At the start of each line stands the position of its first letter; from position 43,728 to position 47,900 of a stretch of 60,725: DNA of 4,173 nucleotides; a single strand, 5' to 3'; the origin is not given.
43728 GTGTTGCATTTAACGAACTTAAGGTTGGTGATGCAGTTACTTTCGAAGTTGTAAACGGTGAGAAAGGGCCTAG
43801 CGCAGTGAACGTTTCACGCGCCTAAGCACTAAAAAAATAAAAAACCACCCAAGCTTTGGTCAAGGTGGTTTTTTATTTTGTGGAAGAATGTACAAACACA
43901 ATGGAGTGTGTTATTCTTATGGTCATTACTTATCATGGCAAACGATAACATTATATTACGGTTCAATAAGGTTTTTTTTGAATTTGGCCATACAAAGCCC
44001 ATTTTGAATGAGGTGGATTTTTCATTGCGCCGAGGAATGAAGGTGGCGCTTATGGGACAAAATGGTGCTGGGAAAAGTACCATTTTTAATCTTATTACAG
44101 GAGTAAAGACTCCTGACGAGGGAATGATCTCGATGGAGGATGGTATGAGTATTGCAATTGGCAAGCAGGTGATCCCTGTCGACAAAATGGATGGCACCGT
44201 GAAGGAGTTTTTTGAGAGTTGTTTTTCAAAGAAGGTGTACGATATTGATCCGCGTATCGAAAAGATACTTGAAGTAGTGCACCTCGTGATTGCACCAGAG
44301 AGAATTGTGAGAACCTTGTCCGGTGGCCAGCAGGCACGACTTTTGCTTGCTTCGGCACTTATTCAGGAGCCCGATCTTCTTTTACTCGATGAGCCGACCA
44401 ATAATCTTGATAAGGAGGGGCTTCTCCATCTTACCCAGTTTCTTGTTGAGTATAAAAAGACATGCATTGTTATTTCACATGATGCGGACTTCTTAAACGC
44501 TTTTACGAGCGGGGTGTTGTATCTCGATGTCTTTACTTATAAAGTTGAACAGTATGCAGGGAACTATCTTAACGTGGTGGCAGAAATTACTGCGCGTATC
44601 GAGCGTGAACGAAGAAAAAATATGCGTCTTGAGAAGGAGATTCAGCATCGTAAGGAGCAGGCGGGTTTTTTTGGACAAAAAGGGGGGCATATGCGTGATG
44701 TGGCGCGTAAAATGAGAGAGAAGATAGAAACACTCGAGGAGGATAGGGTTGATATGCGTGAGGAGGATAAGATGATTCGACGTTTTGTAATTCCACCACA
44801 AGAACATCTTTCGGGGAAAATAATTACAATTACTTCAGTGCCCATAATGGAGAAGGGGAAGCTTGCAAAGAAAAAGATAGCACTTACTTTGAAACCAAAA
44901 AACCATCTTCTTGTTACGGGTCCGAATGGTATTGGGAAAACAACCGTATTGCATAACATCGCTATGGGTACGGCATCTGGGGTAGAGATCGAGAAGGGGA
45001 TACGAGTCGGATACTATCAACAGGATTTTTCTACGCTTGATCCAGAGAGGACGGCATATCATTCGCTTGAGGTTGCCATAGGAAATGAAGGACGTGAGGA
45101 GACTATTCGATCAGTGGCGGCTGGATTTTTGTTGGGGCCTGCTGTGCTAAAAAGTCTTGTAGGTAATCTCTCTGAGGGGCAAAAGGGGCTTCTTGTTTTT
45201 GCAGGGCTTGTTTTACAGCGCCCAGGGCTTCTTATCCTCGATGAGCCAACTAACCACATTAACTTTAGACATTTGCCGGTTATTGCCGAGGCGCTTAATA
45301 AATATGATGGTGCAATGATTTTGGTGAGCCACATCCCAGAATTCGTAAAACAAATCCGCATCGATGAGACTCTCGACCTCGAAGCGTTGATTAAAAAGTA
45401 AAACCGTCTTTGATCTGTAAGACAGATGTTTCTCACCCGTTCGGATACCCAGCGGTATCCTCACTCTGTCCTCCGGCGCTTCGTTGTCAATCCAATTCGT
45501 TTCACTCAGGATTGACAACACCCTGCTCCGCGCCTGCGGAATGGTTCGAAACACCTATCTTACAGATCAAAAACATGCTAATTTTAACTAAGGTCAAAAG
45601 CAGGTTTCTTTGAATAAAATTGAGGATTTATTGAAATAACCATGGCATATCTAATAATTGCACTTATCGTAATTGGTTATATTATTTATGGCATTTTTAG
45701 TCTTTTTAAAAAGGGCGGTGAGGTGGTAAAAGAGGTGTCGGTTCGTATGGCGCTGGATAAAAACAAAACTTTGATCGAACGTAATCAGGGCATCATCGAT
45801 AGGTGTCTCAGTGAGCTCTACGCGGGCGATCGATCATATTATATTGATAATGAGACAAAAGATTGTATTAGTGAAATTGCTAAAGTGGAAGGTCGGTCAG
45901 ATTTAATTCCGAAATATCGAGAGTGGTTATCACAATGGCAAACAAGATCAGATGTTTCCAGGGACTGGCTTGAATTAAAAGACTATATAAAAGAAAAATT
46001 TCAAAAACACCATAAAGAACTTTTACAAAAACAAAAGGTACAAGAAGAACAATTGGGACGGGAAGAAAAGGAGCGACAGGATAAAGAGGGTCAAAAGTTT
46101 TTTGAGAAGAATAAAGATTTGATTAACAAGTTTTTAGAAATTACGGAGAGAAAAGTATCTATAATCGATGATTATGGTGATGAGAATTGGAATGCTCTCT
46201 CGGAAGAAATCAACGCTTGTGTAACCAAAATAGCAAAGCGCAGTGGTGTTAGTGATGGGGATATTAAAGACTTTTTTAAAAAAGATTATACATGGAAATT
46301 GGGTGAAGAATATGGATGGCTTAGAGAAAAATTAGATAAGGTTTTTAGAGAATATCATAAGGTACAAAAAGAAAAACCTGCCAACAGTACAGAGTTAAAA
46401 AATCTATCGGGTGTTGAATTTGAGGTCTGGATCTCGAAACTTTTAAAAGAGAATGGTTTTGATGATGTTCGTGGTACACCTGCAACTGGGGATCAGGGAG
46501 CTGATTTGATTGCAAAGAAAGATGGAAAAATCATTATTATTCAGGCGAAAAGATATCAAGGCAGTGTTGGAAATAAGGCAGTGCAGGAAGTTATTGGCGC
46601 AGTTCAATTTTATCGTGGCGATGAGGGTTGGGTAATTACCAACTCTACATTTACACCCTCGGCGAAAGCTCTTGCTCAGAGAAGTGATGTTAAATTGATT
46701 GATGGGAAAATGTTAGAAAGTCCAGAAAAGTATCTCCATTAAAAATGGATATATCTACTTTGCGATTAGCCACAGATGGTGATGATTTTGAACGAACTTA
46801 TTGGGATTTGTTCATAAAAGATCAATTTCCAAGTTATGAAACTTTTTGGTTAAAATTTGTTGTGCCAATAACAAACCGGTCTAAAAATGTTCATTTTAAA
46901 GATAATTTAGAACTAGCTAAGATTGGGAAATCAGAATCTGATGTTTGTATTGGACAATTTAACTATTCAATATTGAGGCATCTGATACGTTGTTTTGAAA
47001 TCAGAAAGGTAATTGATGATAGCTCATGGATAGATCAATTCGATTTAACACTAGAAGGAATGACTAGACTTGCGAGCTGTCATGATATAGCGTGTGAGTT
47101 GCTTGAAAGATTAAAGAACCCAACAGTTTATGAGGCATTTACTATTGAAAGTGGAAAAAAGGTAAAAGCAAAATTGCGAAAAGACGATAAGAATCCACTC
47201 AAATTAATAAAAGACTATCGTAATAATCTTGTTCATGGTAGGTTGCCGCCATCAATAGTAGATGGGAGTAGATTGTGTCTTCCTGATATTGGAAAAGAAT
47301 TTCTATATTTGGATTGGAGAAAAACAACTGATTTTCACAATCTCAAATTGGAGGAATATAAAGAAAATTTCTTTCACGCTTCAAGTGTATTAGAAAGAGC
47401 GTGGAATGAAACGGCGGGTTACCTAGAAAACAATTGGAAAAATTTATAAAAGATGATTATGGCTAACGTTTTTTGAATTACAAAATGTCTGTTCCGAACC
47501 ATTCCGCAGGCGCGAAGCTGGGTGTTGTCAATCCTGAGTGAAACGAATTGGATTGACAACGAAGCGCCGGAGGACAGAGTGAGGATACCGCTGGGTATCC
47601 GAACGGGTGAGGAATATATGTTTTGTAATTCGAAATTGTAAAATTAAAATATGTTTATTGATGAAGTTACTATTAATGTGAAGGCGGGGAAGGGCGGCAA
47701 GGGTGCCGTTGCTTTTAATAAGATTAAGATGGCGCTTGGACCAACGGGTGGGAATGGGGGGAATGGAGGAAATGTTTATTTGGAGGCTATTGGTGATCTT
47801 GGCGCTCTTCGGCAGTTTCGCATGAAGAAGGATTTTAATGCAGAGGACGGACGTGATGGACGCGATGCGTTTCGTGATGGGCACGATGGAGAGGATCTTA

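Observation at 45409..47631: Two-gene nuclease-like cassette (membrane-anchored Mrr endonuclease plus Rx4H orphan) bracketed by 122-bp inverted repeats between abcF and obg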

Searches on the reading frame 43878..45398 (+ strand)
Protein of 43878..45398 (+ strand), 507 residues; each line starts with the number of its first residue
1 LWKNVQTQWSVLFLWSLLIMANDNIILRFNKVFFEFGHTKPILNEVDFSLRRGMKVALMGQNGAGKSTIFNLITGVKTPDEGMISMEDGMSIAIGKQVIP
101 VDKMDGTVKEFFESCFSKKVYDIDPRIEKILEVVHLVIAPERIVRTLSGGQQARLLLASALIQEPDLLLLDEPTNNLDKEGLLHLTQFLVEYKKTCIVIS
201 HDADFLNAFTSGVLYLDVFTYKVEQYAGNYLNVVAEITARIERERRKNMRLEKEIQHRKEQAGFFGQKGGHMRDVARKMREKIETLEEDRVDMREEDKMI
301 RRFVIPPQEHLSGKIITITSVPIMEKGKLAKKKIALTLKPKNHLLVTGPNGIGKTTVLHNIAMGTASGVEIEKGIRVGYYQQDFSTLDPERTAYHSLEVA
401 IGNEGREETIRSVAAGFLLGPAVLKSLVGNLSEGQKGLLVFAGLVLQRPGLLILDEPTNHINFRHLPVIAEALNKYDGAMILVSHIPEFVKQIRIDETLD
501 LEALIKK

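Call 11: search_protein_families(library=pfam, proteins=[window:43878-45398:+], max_evalue=1)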
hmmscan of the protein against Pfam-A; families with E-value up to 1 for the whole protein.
window:43878-45398:+ (507 aa): 52 families (the best 25 are shown)
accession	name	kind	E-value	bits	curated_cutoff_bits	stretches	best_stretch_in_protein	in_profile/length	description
PF00005.33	ABC_tran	-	5.4e-43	147.3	25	2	43-175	1-137/137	ABC transporter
PF13304.12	AAA_21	-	8.7e-15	56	27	3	430-490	237-303/304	AAA domain, putative AbiEii toxin, Type IV TA system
PF02463.25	SMC_N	-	1.2e-11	45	40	2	145-208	135-204/220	RecF/RecN/SMC N terminal domain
PF13555.12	AAA_29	-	8.8e-08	32.2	27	2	50-73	19-42/61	P-loop containing region of AAA domain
PF13476.12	AAA_23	-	2.8e-06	28.6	27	2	342-384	20-63/201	AAA domain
PF13401.12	AAA_22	-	3.1e-06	28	27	1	340-456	4-92/130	AAA domain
PF13479.12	AAA_24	-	3.1e-06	27.6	27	2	342-377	3-36/195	AAA domain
PF03193.22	RsgA_GTPase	-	1.4e-05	25.4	30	1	44-88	98-141/174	RsgA GTPase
PF20720.3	nSTAND3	-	2.5e-05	24.4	27.2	1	334-367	10-43/155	Novel STAND NTPase 3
PF25199.1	nSTAND_NTPase5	-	0.00012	22.4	34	1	340-385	40-81/145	Novel STAND NTPase 5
PF05729.18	NACHT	-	0.00015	22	26.7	1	344-370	3-29/167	NACHT domain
PF03266.21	NTPase_1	-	0.00017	21.9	23.9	1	343-371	1-30/168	NTPase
PF12775.13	AAA_7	-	0.00046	20.2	25.8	1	334-362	26-54/181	P-loop containing dynein motor region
PF13191.12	AAA_16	-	0.00062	20.7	32.6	1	342-362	25-45/167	AAA ATPase domain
PF13481.12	AAA_25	-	0.00088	19.4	27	1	343-371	35-63/195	AAA domain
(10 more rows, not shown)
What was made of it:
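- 43878..45401 (+): Left flanking housekeeping gene, an ABC-F type ATPase (abcF). Its stop codon lies 4 nt before element copy A. Pfam ABC_tran x2 (5.4e-43) plus ABC_tran_Xtn (call 11).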

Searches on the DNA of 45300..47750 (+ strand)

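Call 10: search_rna_families(source=window, start=45300, end=47750, threshold=evalue, max_evalue=10, show_alignments=2)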
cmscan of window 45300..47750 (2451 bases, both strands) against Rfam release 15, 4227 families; matches with E-value up to 10: 3.
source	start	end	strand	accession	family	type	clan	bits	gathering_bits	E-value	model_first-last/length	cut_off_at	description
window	47278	47368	+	RF03922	MIR2119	Gene; miRNA;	-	25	73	2.7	56-181/188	no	MIR2119 microRNA precursor family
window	45613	45689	+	RF00531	snoMe28S-Gm3113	Gene; snRNA; snoRNA; CD-box;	-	18.6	70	7.8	1-84/84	no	Small nucleolar RNA Me28S-Gm3113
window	47058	47098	+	RF01147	sR12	Gene; snRNA; snoRNA; CD-box;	-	14.5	38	6.5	1-52/52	no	Small nucleolar RNA sR12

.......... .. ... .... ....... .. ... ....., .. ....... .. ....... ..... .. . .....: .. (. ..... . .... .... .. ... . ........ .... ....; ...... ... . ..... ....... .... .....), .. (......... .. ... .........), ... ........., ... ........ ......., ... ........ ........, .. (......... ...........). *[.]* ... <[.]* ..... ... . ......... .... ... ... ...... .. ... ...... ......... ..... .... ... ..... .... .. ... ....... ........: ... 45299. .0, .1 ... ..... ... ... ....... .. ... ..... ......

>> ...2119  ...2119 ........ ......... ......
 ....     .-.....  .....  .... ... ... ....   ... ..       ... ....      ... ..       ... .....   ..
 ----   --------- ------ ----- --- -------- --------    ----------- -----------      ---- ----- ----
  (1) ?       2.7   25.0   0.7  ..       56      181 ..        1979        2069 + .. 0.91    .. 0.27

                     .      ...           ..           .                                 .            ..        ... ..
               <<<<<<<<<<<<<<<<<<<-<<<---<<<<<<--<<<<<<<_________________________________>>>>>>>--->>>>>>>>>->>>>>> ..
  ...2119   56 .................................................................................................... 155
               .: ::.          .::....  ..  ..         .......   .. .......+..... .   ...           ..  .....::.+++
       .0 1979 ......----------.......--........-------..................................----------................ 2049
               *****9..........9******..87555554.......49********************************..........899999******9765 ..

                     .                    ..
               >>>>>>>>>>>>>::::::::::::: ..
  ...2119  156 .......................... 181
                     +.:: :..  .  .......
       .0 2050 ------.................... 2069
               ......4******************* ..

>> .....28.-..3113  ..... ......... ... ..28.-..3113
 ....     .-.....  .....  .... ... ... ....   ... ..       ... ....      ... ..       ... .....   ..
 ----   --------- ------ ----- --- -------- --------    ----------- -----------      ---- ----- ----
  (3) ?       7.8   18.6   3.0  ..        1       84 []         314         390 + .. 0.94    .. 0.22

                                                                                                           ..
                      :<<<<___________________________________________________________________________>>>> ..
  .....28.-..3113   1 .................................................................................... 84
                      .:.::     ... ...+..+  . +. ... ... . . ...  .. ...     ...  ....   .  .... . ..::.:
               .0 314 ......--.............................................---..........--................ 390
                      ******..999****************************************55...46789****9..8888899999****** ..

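Call 55: build_rna_model(alignment_id=A1)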
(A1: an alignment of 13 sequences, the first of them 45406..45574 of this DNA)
Model R1 built from alignment A1 (13 sequences, 196 columns); structure: RNAalifold consensus.
model positions 170; base pairs 53; branch points 1; effective number of sequences 1.27; information 0.591 bits per position. Calibrated on 0.2 Mb of random sequence (short: E-values are rough).
structure used (alignment columns):
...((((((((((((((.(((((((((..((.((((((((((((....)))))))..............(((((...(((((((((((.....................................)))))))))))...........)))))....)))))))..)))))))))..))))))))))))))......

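Call 56: search_with_rna_model(model_id=R1, sources=[window, L001, L003, L006, L009, L010, L011, L012, L013, L014, L015, L016, L017, L018, L019, L021, L023, L024, L025, L027, L028, L029, L030, L032, L033, L034, L035, L036, L037, L038, L039, L040, L041, L042, L043, L045], max_evalue=0.01, make_alignment=true)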
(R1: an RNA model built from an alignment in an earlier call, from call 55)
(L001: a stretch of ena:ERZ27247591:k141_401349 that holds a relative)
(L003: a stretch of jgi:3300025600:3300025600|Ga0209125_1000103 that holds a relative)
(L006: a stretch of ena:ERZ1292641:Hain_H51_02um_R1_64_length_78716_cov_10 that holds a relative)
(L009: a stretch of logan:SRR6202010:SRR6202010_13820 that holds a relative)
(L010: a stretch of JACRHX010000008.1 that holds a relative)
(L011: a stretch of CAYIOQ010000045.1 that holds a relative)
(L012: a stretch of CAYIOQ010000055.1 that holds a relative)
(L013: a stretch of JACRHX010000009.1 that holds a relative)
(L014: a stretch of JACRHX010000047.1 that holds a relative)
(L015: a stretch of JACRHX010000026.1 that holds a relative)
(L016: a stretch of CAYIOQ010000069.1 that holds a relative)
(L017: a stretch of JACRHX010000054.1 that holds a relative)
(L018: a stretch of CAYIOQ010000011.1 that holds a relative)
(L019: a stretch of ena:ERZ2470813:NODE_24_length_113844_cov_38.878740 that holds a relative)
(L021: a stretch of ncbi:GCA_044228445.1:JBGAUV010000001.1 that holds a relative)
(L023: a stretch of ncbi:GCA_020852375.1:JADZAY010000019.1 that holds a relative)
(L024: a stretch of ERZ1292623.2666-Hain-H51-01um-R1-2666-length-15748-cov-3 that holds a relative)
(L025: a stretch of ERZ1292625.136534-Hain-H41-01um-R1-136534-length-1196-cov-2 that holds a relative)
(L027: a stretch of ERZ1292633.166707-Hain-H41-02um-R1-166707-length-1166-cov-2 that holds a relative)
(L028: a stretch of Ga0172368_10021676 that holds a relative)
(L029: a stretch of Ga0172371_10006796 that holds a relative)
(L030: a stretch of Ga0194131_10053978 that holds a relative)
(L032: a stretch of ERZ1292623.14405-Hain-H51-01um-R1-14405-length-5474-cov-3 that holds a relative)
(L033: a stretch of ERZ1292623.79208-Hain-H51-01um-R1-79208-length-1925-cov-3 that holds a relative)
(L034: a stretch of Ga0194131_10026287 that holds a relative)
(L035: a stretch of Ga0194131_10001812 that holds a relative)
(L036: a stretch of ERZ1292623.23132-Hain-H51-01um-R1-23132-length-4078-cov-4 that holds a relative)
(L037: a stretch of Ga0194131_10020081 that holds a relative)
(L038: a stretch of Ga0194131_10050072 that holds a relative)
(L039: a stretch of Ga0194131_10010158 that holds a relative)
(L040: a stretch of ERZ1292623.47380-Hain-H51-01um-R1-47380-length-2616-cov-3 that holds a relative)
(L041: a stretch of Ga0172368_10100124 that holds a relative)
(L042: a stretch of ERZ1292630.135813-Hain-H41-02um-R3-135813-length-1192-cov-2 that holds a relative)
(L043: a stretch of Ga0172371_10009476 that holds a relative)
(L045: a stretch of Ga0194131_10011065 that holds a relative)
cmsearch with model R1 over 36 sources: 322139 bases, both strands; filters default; matches with E-value up to 0.01: 33.
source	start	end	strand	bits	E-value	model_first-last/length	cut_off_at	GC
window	45406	45574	+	191.5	7.2e-40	1-170/170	no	0.5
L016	1500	1668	-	190.9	9.7e-40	1-170/170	no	0.49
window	47469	47637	-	183.7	3.9e-38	1-170/170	no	0.46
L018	2235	2403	-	182.5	7e-38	1-170/170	no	0.49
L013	4003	4172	-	180.6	1.9e-37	1-170/170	no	0.46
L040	591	760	+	176.3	1.6e-36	1-170/170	no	0.49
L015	6887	7077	+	175.8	2.2e-36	1-170/170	no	0.53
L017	368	544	-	175.6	2.4e-36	1-170/170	no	0.47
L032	556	732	-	174.5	4.3e-36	1-170/170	no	0.54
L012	1785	1953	+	172.4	1.2e-35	1-170/170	no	0.51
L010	2682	2859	-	170.3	3.5e-35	1-170/170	no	0.52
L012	3603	3772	+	167.7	1.3e-34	1-170/170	no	0.51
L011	4997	5165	-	164.2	8e-34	1-170/170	no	0.56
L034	2128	2297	-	164.2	8.1e-34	1-170/170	no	0.48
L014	4332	4501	-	163.7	1e-33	1-170/170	no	0.45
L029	7951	8120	-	162.4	2e-33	1-170/170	no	0.56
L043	9522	9690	-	158.5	1.5e-32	1-170/170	no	0.45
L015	3531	3706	+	158.1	1.8e-32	1-170/170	no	0.44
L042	1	167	-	152.6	2.9e-31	1-170/170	no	0.51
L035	9280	9457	+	152.4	3.2e-31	1-170/170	no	0.55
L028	653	829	-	152.3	3.5e-31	1-170/170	no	0.49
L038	2667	2839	-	148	3.1e-30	4-170/170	5'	0.48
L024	3242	3418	-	147.5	3.9e-30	1-170/170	no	0.47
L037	6184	6361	+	147.2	4.5e-30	1-170/170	no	0.51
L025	1019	1187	+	146.7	5.9e-30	1-170/170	no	0.59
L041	1313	1482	+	146.7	6.1e-30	1-170/170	no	0.47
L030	873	1048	-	145.7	1e-29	1-170/170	no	0.51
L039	7635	7803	+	143.3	3.4e-29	1-170/170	no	0.5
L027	1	140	+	143.1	3.7e-29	31-170/170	5'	0.53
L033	1320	1448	-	138.4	4.2e-28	21-150/170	no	0.54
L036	1728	1894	-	132.7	7.6e-27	1-170/170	no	0.49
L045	8915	9087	-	97.5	4.6e-19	1-170/170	no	0.5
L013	4003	4170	+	29.9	0.00043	1-170/170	no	0.46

Alignment A4: 33 matches aligned to the model, 279 columns, each read 5' to 3' on its own strand. Consensus structure (alignment columns), stored with it:
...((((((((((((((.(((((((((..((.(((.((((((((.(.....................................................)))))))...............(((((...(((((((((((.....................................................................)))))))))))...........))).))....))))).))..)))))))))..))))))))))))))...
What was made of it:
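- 45406..45574 (+): Element copy A: a complete ~170-nt structured repeat with closing stem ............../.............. and core 45432-45553. It is the positional orthologue of L012 3603-3772. cmsearch 191.5 bits, model positions 1-170 (call 56).
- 47469..47637 (-): Element copy B: a complete copy of the same repeat in the opposite orientation, with its own different closing stem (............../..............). It lies 20 nt after the ORF2 stop and 13 nt before the obg start. cmsearch 183.7 bits, model positions 1-170 (call 56).
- On REP/MITE-like dispersed intergenic repeat: 32 copies overall (call 56).
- A covariance model finds 32 copies, most matched full-length, at 97-191 bits (call 56). 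The element is absent from those loci (call 56).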
